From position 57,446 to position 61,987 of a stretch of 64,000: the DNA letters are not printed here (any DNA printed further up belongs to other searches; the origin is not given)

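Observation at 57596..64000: Tightly coupled operon: small 4-Cys protein plus two collinear secreted giant paralogues (622 aa, 1413 aa) of no recognisable family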

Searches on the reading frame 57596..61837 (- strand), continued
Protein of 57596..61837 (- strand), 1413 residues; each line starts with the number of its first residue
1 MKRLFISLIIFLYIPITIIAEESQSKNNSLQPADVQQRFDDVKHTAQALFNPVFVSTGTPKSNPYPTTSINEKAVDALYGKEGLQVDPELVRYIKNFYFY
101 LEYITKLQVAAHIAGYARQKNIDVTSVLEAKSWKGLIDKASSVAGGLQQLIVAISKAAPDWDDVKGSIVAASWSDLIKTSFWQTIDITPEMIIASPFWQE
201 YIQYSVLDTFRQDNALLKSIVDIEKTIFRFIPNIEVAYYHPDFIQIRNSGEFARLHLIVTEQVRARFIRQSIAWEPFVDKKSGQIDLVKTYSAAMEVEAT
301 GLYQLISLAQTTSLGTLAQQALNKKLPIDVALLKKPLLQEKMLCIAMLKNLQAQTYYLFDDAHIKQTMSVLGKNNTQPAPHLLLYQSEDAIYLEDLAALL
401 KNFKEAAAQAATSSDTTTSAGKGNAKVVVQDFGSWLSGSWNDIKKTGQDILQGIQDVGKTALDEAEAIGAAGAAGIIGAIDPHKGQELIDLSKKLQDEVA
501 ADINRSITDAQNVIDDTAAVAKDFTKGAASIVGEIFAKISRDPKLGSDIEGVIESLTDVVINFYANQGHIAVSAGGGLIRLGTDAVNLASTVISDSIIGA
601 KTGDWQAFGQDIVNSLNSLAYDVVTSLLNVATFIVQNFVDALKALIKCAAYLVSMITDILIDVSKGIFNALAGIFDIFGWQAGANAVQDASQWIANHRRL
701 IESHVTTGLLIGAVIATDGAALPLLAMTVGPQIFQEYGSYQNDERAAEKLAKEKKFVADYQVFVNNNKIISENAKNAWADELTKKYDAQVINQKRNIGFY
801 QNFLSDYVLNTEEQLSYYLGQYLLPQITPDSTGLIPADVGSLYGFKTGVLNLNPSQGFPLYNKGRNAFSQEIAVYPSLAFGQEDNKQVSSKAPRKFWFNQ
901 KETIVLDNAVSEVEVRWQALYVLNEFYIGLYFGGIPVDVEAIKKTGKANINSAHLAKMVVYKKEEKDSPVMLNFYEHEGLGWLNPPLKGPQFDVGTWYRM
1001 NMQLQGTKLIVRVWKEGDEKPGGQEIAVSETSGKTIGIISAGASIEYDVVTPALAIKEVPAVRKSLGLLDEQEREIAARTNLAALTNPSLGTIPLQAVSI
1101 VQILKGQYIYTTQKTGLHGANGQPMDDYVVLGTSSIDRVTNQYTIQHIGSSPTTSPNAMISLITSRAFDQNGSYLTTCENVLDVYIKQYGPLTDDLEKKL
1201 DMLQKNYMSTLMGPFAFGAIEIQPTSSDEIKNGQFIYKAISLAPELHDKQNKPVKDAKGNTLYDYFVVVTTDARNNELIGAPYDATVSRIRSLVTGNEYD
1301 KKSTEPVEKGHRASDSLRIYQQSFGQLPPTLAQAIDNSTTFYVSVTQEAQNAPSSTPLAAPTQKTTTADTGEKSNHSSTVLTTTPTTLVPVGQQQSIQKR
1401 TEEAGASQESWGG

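Call 63: fold_search(model_id=the predicted structure, library=viral)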
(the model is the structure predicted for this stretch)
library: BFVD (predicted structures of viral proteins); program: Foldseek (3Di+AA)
matches with E <= 10: 639; with E <= 0.001: 12
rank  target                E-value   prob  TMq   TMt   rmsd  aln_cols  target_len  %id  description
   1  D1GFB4                3.4e-05  1.00  0.10  0.14  23.8       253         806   13  Uncharacterized protein [Betafusellovirus yellowstonense]
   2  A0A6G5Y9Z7            1.2e-04  1.00  0.09  0.18   5.4       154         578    7  (no name in the UniProt tables at hand)
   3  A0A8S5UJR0            1.8e-04  1.00  0.09  0.23   9.7       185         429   16  Uncharacterized protein [Podoviridae sp. ct9A73]
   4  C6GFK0                1.9e-04  1.00  0.09  0.34  18.8       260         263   10  p29 [Carrot yellow leaf virus]
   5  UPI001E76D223         2.2e-04  1.00  0.09  0.23   8.8       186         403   12  (no name look-up for this kind of identifier)
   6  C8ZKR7                2.7e-04  1.00  0.10  0.15  42.0       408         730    9  SGNH hydrolase-type esterase domain-containing protein [Pseudomonas phage LIT1]
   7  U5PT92                4.1e-04  1.00  0.10  0.16  11.7       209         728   18  Glycerophosphoryl diester phosphodiesterase [Clavibacter phage CN1A]
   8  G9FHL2                4.1e-04  0.99  0.09  0.12  17.1       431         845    9  Putative tail protein [Rhodococcus phage RGL3]
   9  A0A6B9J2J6            6.7e-04  1.00  0.08  0.18  19.4       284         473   10  (no name in the UniProt tables at hand)
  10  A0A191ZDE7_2          7.0e-04  1.00  0.09  0.14  17.8       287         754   14  (no name in the UniProt tables at hand)
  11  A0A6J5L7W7            8.1e-04  1.00  0.08  0.10   8.0       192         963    8  Uncharacterized protein [uncultured Caudovirales phage]
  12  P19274                8.8e-04  1.00  0.10  0.29  14.5       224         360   12  Viral protein TPX [Thermoproteus tenax virus 1 (strain KRA1)]
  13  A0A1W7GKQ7            1.1e-03  1.00  0.09  0.17  14.1       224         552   12  Uncharacterized protein [Tenacibaculum phage pT24]
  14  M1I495                1.2e-03  1.00  0.09  0.23  18.6       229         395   12  (no name in the UniProt tables at hand)
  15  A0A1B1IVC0            1.3e-03  1.00  0.09  0.31   8.2       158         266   13  (no name in the UniProt tables at hand)
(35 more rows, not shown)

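Call 92: search_protein_families(library=ncbifam, proteins=[L002:5225-6469:-, L012:5917-7026:-, L002:4641-5213:-], max_evalue=0.01)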
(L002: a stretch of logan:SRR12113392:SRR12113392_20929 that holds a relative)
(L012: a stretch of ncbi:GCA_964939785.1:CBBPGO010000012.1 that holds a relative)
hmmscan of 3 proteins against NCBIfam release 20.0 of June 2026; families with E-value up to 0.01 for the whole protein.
L002:5225-6469:- (414 aa): 13 families
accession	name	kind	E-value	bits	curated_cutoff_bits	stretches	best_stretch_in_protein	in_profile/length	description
NF052530.1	Heli_ShapePgp3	exception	2.8e-32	111.9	300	1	150-408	17-265/270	peptidoglycan metallopeptidase Pgp3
NF008652.0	PRK11649.1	equivalog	3.9e-17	62.1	341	1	283-405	286-408/439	murein DD-endopeptidase MepM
NF052529.1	PG_M23_Pgp6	exception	6.1e-15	54.8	600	1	244-411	266-436/452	peptidoglycan metallopeptidase Pgp6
NF053824.1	PdgNdpepShyC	equivalog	1.8e-13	50.2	700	1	284-401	270-387/429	peptidoglycan DD-endopeptidase ShyC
NF052336.1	PdgHdaseHSB100310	equivalog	8.3e-11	41.8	500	1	292-397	45-144/316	peptidoglycan hydrolase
NF053825.1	PdgNdpepShyA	equivalog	8.5e-11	41.2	700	1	291-404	277-390/425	peptidoglycan DD-endopeptidase ShyA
NF040883.1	amid_act_ActS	equivalog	1.5e-07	31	375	1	310-409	137-235/242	amidase activator ActS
NF004799.0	PRK06148.1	subfamily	2e-07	29.4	1128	1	272-396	406-539/1015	hypothetical protein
NF053738.1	S2SprSpoIIQBc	equivalog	3.7e-07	30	250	1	322-408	137-224/232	stage II sporulation protein SpoIIQ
NF050804.1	CellDivDipMCaul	equivalog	1.2e-06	27.7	900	1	280-404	505-623/634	cell division endopeptidase DipM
NF041208.1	celldiv_DipM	equivalog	1.6e-06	27.6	740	1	301-407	311-417/419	cell division endopeptidase DipM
NF008644.1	PRK11637.1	equivalog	5.5e-06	25.6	270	1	304-407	281-383/385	murein hydrolase activator EnvC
NF008123.1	PRK10871.1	equivalog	2.3e-05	24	311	1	310-407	266-362/365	murein hydrolase activator NlpD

L012:5917-7026:- (369 aa): 15 families
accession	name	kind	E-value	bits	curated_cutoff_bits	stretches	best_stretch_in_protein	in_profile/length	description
NF052530.1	Heli_ShapePgp3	exception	8.9e-35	120.1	300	1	104-363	17-264/270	peptidoglycan metallopeptidase Pgp3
NF052529.1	PG_M23_Pgp6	exception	3.5e-17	62.2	600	1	264-368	335-437/452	peptidoglycan metallopeptidase Pgp6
NF008652.0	PRK11649.1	equivalog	3.1e-14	52.5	341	1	250-360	298-407/439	murein DD-endopeptidase MepM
NF052336.1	PdgHdaseHSB100310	equivalog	5e-14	52.4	500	1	246-351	43-142/316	peptidoglycan hydrolase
NF053738.1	S2SprSpoIIQBc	equivalog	2.5e-13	50.2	250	1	265-366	123-226/232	stage II sporulation protein SpoIIQ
NF053824.1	PdgNdpepShyC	equivalog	3e-13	49.5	700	1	238-356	269-386/429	peptidoglycan DD-endopeptidase ShyC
NF053825.1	PdgNdpepShyA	equivalog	1.2e-11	44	700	1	276-361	307-391/425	peptidoglycan DD-endopeptidase ShyA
NF040883.1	amid_act_ActS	equivalog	4.5e-11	42.5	375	1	265-362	137-232/242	amidase activator ActS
NF008644.1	PRK11637.1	equivalog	7.5e-11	41.6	270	1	269-363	290-383/385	murein hydrolase activator EnvC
NF050804.1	CellDivDipMCaul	equivalog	1.1e-09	37.6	900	1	235-354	505-617/634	cell division endopeptidase DipM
NF041208.1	celldiv_DipM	equivalog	2.6e-09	36.8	740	1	256-362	311-416/419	cell division endopeptidase DipM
NF008123.1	PRK10871.1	equivalog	3.3e-09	36.6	311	1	265-362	266-361/365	murein hydrolase activator NlpD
NF047755.1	LIC_10271_M23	exception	6.8e-05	22.7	180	1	219-360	75-206/207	LIC_10271 family cell wall hydrolase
NF004799.0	PRK06148.1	subfamily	0.00078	17.5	1128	1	253-351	430-538/1015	hypothetical protein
NF041811.1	Avs1c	equivalog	0.0073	16.5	70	0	46-78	6-37/63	AVAST type 1 anti-phage system protein Avs1c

L002:4641-5213:- (190 aa): 2 families
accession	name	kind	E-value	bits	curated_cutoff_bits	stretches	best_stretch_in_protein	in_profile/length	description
NF045711.1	sulf_resp_HmcF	equivalog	0.0011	17.9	750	1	61-168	15-119/457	sulfate respiration complex iron-sulfur protein HmcF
NF045702.1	rSAM_GDGT_ether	equivalog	0.0052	15.5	450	1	101-185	85-159/486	tetraether lipid synthase Tes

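Call 93: search_protein_families(library=pfam, proteins=[L002:5225-6469:-, L012:5917-7026:-, L002:4641-5213:-], max_evalue=0.01)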
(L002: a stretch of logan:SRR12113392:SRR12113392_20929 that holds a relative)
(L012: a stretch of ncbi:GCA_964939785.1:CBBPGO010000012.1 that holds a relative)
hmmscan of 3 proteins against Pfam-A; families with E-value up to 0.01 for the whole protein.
L002:5225-6469:- (414 aa): 1 family
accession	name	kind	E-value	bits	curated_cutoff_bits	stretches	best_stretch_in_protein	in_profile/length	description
PF01551.29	Peptidase_M23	-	1.2e-22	80.3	28.7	1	308-403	2-96/96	Peptidase family M23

L012:5917-7026:- (369 aa): 1 family
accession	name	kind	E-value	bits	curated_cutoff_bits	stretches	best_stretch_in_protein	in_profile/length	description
PF01551.29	Peptidase_M23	-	1.8e-24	86.2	28.7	1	263-359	2-96/96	Peptidase family M23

L002:4641-5213:- (190 aa): 1 family
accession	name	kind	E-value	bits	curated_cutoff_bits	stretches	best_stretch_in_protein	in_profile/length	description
PF04350.18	PilO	-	0.0025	18.4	22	1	57-181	9-140/145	Pilus assembly protein, PilO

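Call 95: search_protein_families(library=phrogs, proteins=[window:57596-61837:-, L002:6611-8158:+], max_evalue=0.01)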
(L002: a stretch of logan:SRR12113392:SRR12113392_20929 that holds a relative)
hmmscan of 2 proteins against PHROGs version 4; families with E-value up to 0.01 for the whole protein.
window:57596-61837:- (1413 aa): 0 families

L002:6611-8158:+ (516 aa): 0 families

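Call 97: search_protein_families(library=pfam, alignment_id=A1, max_evalue=1)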
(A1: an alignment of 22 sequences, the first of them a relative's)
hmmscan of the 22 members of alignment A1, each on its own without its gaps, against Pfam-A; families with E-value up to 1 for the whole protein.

A. member 1, P0001 (1413 aa): 2 families
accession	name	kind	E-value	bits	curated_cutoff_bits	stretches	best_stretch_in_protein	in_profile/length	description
PF11865.14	mTOR_dom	-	0.012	16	27.6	1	474-559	35-114/160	Serine/threonine-protein kinase mTOR domain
PF10820.13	DUF2543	-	0.071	13.8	25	0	1243-1279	13-49/81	Protein of unknown function (DUF2543)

B. families by the number of members that match (of 22 scanned): 19 families
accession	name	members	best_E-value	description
PF25678.1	DUF7946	1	0.0011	Domain of unknown function (DUF7946)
PF11865.14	mTOR_dom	1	0.012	Serine/threonine-protein kinase mTOR domain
PF14868.11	DUF4487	1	0.013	Domain of unknown function (DUF4487)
PF14700.11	RPOL_N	1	0.066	DNA-directed RNA polymerase N-terminal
PF10820.13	DUF2543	1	0.071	Protein of unknown function (DUF2543)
PF17984.6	TERT_thumb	1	0.075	Telomerase reverse transcriptase thumb DNA binding domain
PF08012.16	DUF1702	1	0.11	Protein of unknown function (DUF1702)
PF09769.14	ApoO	1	0.11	Apolipoprotein O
PF20669.3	Exo70_N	1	0.11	Exocyst complex component Exo70 N-terminal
PF04206.17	MtrE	1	0.11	Tetrahydromethanopterin S-methyltransferase, subunit E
PF15162.11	SCRE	1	0.14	Protein SPO16 homolog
PF11034.13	Grg1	1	0.17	Glucose-repressible protein Grg1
PF11727.13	ISG65-75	1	0.17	Invariant surface glycoprotein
PF04628.19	Sedlin_N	1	0.18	Sedlin, N-terminal conserved region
PF07464.16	ApoLp-III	1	0.18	Apolipophorin-III precursor (apoLp-III)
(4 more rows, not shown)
